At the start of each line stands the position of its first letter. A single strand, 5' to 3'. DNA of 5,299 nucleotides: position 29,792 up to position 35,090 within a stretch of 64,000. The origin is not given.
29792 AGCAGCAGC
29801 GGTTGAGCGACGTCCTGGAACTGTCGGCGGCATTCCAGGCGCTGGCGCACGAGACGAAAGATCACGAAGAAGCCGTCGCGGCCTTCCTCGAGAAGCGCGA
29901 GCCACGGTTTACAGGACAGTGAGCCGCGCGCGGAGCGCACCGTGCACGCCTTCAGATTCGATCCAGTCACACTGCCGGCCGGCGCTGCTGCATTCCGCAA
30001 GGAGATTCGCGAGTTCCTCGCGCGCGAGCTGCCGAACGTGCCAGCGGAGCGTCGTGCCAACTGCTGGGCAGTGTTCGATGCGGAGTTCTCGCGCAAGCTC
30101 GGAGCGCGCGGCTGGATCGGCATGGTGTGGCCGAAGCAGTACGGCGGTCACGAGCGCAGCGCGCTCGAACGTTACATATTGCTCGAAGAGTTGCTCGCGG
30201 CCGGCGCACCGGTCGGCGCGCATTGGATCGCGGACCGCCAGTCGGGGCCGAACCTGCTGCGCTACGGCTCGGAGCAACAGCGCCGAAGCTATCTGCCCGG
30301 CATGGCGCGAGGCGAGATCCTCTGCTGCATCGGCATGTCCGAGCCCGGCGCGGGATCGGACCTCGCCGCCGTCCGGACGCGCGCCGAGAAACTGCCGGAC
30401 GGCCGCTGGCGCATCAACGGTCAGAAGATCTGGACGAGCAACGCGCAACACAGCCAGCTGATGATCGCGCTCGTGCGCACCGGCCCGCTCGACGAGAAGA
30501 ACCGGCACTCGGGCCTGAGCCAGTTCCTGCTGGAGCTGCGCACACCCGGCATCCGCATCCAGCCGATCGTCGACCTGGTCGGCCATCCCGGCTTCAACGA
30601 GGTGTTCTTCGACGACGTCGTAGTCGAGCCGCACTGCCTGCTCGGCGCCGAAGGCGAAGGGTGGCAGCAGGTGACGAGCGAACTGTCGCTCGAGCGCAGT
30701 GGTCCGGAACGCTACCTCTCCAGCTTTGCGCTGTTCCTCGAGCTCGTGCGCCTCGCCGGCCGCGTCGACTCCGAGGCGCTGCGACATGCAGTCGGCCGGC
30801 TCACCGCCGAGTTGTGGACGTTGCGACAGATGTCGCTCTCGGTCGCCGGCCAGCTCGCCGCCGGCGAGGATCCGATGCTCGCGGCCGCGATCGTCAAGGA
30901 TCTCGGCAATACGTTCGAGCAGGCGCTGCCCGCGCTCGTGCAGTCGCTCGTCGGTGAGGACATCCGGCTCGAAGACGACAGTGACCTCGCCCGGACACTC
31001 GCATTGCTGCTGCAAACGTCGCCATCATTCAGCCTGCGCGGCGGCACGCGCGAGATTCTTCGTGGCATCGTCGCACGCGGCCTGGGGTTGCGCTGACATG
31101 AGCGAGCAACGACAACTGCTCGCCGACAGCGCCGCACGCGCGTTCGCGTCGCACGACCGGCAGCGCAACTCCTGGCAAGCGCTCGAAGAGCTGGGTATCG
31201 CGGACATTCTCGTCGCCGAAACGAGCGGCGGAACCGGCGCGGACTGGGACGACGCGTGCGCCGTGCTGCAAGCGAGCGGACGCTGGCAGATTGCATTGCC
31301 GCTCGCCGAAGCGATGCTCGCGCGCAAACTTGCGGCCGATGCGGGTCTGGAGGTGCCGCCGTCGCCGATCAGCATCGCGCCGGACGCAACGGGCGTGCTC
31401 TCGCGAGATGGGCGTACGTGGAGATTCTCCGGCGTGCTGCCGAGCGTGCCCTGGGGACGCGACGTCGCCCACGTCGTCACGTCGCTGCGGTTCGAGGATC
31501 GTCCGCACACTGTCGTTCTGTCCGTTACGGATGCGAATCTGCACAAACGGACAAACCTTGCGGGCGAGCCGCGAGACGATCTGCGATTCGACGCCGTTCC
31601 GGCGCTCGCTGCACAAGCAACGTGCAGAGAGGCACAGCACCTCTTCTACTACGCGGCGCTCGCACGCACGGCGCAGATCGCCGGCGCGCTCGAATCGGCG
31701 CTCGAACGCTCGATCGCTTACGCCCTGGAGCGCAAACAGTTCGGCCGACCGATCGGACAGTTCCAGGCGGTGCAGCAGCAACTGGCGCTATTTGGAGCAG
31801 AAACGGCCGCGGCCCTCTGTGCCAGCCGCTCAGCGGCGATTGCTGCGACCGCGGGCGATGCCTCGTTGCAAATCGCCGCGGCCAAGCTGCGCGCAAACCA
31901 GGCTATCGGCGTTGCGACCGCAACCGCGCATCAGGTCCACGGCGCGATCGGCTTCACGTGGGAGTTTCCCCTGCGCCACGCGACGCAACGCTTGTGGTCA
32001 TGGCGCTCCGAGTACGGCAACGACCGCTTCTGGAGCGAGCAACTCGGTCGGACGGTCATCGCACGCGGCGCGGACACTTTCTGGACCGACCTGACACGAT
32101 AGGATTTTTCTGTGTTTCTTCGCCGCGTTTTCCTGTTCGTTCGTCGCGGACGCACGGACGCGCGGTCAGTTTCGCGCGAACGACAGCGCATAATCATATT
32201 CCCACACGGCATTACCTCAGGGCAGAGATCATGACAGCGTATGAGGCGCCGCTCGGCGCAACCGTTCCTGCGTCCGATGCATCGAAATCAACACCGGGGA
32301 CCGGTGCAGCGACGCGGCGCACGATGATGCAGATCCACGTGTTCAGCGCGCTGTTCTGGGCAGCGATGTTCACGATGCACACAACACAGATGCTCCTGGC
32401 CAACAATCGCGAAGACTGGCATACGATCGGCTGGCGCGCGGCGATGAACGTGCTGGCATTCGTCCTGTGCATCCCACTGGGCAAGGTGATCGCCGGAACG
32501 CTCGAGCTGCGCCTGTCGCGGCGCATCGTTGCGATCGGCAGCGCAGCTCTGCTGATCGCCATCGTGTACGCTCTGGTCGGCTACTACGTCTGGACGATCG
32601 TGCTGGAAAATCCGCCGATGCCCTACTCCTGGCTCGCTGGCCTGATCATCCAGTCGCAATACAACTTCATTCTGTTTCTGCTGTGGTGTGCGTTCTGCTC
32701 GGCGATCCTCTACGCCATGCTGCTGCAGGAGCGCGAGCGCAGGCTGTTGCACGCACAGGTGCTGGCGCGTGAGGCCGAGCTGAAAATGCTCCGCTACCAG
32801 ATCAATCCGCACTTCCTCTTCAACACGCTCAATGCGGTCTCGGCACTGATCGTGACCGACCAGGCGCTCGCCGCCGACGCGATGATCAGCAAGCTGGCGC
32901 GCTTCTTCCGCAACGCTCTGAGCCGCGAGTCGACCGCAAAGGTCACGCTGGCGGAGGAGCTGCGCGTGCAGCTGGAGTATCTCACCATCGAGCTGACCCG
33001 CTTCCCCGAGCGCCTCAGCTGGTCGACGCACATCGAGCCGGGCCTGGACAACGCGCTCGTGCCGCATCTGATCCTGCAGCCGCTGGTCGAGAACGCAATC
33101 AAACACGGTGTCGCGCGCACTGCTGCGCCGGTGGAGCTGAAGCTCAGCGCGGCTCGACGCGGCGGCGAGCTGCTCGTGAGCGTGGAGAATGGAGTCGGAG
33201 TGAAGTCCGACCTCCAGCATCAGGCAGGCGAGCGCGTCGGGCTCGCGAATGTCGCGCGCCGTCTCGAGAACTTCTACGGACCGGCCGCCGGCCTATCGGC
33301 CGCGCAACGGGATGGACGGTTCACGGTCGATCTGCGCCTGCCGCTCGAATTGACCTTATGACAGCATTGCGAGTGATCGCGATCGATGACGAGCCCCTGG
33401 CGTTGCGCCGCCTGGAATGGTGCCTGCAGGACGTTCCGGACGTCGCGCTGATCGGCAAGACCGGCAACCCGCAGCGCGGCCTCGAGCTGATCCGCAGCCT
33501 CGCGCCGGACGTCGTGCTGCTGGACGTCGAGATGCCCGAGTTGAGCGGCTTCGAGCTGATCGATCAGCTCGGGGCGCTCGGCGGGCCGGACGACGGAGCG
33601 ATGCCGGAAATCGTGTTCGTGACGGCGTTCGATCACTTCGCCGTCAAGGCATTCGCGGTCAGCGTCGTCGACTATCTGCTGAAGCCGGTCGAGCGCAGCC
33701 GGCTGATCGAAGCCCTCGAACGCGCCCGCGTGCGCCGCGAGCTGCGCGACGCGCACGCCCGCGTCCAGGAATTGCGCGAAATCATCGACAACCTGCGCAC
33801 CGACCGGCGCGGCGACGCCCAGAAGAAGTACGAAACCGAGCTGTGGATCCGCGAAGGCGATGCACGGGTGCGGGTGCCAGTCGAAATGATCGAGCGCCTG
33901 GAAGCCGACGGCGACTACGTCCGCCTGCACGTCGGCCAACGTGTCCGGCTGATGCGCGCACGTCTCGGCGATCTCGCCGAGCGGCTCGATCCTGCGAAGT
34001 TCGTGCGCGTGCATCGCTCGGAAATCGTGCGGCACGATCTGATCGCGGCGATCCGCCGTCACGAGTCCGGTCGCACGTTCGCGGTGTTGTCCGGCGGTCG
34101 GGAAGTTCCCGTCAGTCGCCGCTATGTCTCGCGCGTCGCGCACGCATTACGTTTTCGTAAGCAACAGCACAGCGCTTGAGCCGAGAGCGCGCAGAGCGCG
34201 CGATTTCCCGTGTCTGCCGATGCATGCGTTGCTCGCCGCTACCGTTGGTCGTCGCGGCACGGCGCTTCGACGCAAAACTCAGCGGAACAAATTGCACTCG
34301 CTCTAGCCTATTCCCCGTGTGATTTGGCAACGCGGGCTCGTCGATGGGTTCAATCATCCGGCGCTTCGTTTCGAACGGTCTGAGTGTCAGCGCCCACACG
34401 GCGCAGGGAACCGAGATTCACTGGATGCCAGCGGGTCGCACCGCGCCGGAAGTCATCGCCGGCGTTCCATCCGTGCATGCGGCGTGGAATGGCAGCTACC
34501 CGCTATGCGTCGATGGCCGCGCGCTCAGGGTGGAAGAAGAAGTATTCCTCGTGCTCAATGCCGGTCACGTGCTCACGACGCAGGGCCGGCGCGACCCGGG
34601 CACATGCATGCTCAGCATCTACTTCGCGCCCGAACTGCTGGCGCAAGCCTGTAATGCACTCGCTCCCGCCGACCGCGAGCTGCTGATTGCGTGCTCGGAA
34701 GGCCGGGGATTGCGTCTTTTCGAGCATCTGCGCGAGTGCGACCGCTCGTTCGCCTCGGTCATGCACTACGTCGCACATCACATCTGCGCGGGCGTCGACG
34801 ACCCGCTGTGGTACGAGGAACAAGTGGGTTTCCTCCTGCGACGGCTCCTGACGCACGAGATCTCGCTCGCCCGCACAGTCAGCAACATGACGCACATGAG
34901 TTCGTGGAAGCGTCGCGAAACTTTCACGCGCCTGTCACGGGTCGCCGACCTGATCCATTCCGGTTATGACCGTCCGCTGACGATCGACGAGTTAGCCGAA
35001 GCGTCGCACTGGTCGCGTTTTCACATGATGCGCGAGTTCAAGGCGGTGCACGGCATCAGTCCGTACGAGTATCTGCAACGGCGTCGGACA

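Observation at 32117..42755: Two-tier signalling cascade readable from cis-elements: LytS/LytTR to two AraC regulators to two TonB receptors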

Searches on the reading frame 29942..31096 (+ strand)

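Call 22: search_protein_families(library=pfam, proteins=[window:29942-31096:+])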
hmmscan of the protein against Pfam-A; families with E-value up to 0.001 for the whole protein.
window:29942-31096:+ (384 aa): 3 families
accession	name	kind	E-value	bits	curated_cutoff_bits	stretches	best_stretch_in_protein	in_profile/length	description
PF02771.21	Acyl-CoA_dh_N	-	2.3e-23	83.2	22.9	1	17-125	6-113/113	Acyl-CoA dehydrogenase, N-terminal domain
PF02770.24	Acyl-CoA_dh_M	-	2.8e-21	75.9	33.3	1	129-226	1-97/97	Acyl-CoA dehydrogenase, middle domain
PF00441.29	Acyl-CoA_dh_1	-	1.1e-05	26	22.4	1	275-381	48-149/150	Acyl-CoA dehydrogenase, C-terminal domain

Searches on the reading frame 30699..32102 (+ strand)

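Call 22: search_protein_families(library=pfam, proteins=[window:30699-32102:+])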
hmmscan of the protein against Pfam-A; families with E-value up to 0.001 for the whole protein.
window:30699-32102:+ (467 aa): 2 families
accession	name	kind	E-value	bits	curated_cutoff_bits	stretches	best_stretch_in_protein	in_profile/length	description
PF00441.29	Acyl-CoA_dh_1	-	1.6e-18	67.7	22.4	1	312-430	7-126/150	Acyl-CoA dehydrogenase, C-terminal domain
PF02771.21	Acyl-CoA_dh_N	-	0.0007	20.4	22.9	0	142-201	20-79/113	Acyl-CoA dehydrogenase, N-terminal domain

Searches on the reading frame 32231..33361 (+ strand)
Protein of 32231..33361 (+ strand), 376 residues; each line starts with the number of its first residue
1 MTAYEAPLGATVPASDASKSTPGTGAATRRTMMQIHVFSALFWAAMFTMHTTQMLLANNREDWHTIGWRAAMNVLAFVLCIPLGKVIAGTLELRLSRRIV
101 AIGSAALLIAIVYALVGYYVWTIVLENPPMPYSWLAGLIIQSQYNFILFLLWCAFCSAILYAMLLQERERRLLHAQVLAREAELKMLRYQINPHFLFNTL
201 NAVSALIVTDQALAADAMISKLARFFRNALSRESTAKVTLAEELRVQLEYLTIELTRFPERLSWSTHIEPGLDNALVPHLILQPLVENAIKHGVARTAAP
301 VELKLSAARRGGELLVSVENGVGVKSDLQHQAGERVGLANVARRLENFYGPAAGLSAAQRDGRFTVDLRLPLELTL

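Call 7: search_protein_families(library=pfam, proteins=[window:32231-33361:+])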
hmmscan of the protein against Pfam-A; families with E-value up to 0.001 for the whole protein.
window:32231-33361:+ (376 aa): 2 families
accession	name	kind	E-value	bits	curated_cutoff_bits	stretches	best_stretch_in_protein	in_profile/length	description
PF06580.19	His_kinase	-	1.3e-23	83.4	25.2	1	182-262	1-81/81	Histidine kinase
PF02518.31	HATPase_c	-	3.8e-06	27.7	26.4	1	279-372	7-109/111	Histidine kinase-, DNA gyrase B-, and HSP90-like ATPase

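Call 21: search_protein_families(library=ncbifam, proteins=[window:32231-33361:+], max_evalue=0.00001)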
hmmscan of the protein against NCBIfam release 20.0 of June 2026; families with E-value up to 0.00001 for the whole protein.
window:32231-33361:+ (376 aa): 0 families

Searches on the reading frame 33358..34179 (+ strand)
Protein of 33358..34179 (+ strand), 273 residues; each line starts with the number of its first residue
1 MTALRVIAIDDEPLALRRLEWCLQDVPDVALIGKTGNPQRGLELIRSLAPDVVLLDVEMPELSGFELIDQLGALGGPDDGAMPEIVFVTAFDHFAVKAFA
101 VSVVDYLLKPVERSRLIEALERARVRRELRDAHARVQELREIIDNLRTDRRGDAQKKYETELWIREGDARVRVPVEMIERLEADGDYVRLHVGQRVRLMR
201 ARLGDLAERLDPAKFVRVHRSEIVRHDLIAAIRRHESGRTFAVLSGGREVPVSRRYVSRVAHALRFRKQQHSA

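Call 7: search_protein_families(library=pfam, proteins=[window:33358-34179:+])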
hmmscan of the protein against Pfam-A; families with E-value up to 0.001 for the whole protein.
window:33358-34179:+ (273 aa): 2 families
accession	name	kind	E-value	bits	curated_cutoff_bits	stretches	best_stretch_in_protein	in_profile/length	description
PF04397.21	LytTR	-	4.3e-20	72.2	22.6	1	171-264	4-97/98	LytTr DNA-binding domain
PF00072.30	Response_reg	-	1.8e-18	67.2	30.2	1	6-120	1-110/111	Response regulator receiver domain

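Call 21: search_protein_families(library=ncbifam, proteins=[window:33358-34179:+], max_evalue=0.00001)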
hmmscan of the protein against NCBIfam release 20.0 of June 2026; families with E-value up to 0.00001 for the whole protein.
window:33358-34179:+ (273 aa): 38 families (the best 25 are shown)
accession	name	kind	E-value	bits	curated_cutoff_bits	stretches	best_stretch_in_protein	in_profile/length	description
NF008677.0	PRK11697.1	equivalog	2.8e-43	148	246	2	4-133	2-125/238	two-component system response regulator BtsR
NF010684.1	PRK14084.1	equivalog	1.2e-28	100.6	375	1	5-259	2-247/254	response regulator transcription factor LytR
NF007935.0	PRK10651.1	equivalog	1.8e-14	53.4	250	1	4-127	7-127/216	two-component system response regulator NarL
NF001965.0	PRK00742.1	subfamily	2.1e-13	50.2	293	1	2-117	2-115/357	chemotaxis-specific protein-glutamate methyltransferase CheB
NF052445.1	RespRegMctR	equivalog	1.3e-12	47.5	300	1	4-72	2-70/205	two-component system response regulator MctR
TIGR02875.1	spore_0_A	equivalog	1.3e-11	44.3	200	1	4-121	3-119/262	sporulation transcription factor Spo0A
NF045505.1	RR_RssB_Pseudo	equivalog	2.6e-11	43.2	700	1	5-138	7-131/394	two-component system response regulator RssB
NF006900.1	PRK09390.1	equivalog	3e-11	43.2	255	1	6-146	7-143/203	response regulator FixJ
NF011896.0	PRK15369.1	equivalog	6.4e-11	42.3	242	1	3-145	3-142/211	two component system response regulator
TIGR01387.1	cztR_silR_copR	subfamily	7.1e-10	38.9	279.2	1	34-153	27-137/218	heavy metal response regulator transcription factor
NF007708.0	PRK10403.1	equivalog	1.8e-09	37.4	343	1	2-122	5-122/215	nitrate/nitrite response regulator protein NarP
NF009206.0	PRK12555.1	subfamily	2.4e-09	36.6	342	1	5-71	2-68/340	chemotaxis-specific protein-glutamate methyltransferase CheB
NF007135.0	PRK09581.1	equivalog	5.3e-09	35.4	474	1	35-121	32-117/457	PleD family two-component system response regulator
NF007467.0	PRK10046.1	equivalog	2e-08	34.1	264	1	6-154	8-151/226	two-component response regulator DpiA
NF045991.1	RespRegCtrARhodob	equivalog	2.9e-08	33.8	350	1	4-136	1-127/224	response regulator transcription factor CtrA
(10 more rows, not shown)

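Call 38: search_solved_structures(query=window:33358-34179:+, max_evalue=0.001, show_alignments=2)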
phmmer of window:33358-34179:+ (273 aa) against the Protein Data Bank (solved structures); distinct sequences matched with E-value up to 0.001: 85 (the best 60 are shown).
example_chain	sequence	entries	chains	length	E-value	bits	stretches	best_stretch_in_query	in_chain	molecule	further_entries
6m8o_A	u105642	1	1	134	6e-15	58.5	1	5-133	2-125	DNA-binding response regulator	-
1a04_A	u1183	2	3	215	1.9e-14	56.9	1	6-201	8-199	NITRATE/NITRITE RESPONSE REGULATOR PROTEIN NARL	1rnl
6swl_A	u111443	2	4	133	8.1e-14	54.8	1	5-124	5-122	Two-component response regulator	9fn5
2qv0_A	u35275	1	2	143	1.4e-13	54.1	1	4-128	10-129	Protein mrkE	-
3hdg_A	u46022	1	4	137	2.2e-12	50.2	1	3-133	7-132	uncharacterized protein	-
5wq0_B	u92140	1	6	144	2.8e-09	40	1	3-131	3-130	Stage 0 sporulation protein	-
1dz3_A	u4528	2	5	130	6.1e-09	38.8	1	4-118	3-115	Stage 0 sporulation protein A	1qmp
1tmy_A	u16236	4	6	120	1.2e-08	37.8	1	5-122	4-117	CHEY PROTEIN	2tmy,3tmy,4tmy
4iga_A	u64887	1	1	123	1.3e-08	37.8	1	5-122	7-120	Chemotaxis protein CheY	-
1u0s_Y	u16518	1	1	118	1.5e-08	37.5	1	5-122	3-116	Chemotaxis protein cheY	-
5wq0_D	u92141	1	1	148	1.6e-08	37.4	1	4-127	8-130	Stage 0 sporulation protein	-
3eq2_A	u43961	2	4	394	2.6e-08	36.8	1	6-140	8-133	Probable two-component response regulator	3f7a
9phz_E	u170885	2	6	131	3.9e-08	36.2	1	4-119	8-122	Stage 0 sporulation protein A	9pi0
1s8n_A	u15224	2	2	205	7.4e-08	35.3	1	5-151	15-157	putative antiterminator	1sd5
3cz5_A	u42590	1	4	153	7.8e-08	35.2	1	3-129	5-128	Two-component response regulator, LuxR family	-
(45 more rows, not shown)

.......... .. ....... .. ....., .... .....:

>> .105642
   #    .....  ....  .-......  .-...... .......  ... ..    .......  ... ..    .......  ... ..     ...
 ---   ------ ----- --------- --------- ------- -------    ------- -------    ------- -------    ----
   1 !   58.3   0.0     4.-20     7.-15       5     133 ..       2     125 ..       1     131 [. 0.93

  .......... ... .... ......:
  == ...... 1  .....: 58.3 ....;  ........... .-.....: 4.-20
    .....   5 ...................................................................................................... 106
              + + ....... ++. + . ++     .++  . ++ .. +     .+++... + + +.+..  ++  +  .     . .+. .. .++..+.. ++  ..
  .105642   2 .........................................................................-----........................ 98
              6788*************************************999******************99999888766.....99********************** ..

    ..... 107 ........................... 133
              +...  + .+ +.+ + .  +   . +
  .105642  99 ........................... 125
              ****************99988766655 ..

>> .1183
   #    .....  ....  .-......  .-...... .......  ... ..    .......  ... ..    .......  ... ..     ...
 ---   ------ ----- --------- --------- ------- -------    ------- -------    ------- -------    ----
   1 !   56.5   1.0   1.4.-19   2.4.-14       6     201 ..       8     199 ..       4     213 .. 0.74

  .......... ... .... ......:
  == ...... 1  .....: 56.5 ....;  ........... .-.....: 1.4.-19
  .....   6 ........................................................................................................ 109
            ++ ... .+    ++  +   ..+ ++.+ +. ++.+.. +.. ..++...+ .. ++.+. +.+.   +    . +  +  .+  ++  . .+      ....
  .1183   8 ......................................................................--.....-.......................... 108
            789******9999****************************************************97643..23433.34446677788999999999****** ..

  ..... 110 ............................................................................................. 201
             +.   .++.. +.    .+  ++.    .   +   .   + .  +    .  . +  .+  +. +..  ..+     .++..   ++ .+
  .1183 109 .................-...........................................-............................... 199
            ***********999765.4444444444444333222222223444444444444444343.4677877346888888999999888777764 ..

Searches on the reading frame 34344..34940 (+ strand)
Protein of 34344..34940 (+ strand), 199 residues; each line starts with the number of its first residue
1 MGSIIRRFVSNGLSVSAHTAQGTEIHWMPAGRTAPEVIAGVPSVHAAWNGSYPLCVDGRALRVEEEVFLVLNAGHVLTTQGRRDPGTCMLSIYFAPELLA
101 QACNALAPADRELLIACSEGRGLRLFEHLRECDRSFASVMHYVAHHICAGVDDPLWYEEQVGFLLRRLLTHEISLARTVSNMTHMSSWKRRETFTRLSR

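Call 52: search_protein_families(library=pfam, proteins=[window:34344-34940:+], max_evalue=10)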
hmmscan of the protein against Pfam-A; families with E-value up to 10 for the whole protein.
window:34344-34940:+ (199 aa): 0 families
